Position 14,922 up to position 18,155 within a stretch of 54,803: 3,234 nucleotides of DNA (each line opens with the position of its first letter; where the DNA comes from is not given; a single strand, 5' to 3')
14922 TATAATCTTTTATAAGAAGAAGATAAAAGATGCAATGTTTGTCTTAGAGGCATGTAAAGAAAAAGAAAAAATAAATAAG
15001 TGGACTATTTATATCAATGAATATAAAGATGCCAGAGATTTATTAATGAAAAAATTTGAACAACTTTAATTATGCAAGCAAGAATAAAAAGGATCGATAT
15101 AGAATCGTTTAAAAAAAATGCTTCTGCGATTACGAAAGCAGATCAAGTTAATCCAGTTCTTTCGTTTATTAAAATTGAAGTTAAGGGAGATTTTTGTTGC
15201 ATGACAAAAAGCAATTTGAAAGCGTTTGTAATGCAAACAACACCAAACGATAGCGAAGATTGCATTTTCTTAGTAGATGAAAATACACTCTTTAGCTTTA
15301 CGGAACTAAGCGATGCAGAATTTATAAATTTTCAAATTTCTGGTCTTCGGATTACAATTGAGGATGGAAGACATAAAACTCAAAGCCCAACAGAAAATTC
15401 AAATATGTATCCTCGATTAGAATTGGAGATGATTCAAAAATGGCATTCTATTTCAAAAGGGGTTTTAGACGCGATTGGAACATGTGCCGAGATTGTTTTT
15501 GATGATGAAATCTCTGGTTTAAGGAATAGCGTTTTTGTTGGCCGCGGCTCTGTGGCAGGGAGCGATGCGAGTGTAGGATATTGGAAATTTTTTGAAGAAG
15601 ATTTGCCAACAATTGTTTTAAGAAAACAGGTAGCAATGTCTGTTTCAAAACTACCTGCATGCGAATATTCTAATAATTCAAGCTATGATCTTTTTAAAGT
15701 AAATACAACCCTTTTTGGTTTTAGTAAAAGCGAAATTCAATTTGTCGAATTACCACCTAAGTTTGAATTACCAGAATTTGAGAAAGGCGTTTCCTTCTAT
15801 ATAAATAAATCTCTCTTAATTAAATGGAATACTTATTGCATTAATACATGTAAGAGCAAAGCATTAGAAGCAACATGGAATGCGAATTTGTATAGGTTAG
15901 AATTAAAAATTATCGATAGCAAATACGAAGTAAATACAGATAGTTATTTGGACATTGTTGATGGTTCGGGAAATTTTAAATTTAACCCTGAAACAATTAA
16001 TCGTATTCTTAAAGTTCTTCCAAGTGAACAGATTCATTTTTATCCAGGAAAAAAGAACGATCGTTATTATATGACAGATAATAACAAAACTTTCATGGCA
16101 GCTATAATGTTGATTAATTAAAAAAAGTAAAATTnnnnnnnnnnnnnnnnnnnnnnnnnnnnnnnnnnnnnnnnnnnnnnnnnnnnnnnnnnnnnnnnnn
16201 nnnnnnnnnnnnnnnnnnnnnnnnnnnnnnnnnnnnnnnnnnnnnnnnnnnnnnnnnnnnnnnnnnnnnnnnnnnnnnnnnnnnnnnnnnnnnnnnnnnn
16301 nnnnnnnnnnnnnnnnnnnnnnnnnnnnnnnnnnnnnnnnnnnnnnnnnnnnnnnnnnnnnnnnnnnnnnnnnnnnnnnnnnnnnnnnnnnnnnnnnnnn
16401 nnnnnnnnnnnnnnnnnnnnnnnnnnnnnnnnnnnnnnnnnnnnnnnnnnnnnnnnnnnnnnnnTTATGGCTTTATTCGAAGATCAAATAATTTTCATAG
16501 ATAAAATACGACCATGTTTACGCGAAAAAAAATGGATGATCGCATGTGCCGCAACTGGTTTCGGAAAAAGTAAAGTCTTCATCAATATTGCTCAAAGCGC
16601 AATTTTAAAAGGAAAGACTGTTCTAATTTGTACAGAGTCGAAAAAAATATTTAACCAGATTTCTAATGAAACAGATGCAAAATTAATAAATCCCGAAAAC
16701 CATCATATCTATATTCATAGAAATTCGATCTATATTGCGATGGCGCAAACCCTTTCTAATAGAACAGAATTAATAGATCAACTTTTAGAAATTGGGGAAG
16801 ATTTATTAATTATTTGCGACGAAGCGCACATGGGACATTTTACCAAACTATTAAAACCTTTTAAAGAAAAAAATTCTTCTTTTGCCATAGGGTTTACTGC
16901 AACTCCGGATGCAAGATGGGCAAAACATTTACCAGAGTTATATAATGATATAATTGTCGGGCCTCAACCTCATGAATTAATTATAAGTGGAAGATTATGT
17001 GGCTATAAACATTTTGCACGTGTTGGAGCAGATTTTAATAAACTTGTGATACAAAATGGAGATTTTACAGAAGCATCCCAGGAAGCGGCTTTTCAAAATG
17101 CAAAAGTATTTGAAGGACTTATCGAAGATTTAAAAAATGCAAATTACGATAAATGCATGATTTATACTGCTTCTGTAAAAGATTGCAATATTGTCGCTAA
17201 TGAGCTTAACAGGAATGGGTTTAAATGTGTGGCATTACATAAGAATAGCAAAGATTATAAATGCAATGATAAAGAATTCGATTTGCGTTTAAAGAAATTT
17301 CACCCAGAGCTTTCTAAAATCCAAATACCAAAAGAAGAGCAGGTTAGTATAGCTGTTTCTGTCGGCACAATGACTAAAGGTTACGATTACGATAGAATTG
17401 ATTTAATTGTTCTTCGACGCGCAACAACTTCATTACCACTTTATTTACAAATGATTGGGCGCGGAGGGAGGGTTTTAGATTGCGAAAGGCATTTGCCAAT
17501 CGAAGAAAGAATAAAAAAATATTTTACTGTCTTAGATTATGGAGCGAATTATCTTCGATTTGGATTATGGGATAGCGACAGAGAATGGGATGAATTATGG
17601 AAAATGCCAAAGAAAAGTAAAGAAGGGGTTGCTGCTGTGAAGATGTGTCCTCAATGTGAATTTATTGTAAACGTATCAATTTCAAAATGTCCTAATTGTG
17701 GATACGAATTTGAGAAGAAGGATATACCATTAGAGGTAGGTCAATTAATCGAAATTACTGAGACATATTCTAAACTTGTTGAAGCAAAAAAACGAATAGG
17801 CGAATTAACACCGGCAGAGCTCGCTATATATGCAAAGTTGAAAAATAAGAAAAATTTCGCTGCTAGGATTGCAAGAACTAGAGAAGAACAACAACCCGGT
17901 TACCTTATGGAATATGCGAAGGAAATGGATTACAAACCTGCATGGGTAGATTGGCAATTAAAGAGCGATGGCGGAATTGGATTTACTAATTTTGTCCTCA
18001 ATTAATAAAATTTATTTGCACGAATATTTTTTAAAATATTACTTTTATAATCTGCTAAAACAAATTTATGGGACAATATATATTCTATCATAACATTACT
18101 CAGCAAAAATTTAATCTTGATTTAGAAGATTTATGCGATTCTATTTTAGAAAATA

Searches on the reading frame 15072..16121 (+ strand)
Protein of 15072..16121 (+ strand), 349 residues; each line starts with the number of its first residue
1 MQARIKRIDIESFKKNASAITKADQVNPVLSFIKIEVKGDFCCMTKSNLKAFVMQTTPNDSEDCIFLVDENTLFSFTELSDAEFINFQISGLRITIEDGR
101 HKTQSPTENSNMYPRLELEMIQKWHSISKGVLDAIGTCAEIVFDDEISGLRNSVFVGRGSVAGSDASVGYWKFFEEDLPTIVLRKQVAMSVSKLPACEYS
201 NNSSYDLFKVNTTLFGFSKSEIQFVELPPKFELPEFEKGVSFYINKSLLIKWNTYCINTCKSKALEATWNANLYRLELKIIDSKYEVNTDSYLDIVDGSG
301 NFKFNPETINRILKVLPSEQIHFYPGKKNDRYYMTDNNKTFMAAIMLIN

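Call 55: search_protein_families(library=phrogs, proteins=[window:15072-16121:+], max_evalue=0.00001)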
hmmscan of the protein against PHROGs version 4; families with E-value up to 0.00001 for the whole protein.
window:15072-16121:+ (349 aa): 1 family
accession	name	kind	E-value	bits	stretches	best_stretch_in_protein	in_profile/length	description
phrog_947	-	DNA, RNA and nucleotide metabolism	3e-09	37.3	0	15-162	17-170/368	DNA polymerase processivity factor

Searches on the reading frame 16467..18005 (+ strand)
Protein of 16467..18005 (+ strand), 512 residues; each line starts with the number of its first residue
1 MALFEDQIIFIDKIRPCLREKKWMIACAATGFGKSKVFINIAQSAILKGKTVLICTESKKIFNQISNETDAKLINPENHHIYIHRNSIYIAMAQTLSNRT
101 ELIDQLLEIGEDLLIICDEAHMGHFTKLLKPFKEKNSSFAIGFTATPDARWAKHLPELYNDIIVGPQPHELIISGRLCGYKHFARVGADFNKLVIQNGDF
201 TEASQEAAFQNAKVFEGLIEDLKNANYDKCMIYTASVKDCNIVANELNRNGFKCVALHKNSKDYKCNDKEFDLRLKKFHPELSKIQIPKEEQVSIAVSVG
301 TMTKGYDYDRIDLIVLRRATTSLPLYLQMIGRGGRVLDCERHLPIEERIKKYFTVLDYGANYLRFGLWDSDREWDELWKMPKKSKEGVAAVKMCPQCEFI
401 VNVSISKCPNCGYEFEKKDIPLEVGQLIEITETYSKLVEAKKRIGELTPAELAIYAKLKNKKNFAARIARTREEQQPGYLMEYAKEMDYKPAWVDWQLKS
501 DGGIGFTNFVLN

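Call 55: search_protein_families(library=phrogs, proteins=[window:16467-18005:+], max_evalue=0.00001)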
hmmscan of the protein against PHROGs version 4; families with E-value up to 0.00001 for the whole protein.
window:16467-18005:+ (512 aa): 2 families
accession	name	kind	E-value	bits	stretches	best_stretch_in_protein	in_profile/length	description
phrog_16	-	DNA, RNA and nucleotide metabolism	2.6e-50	172.6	1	23-465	292-674/986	DNA helicase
phrog_16694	-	unknown function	5.6e-10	38.8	1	214-358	545-674/1010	-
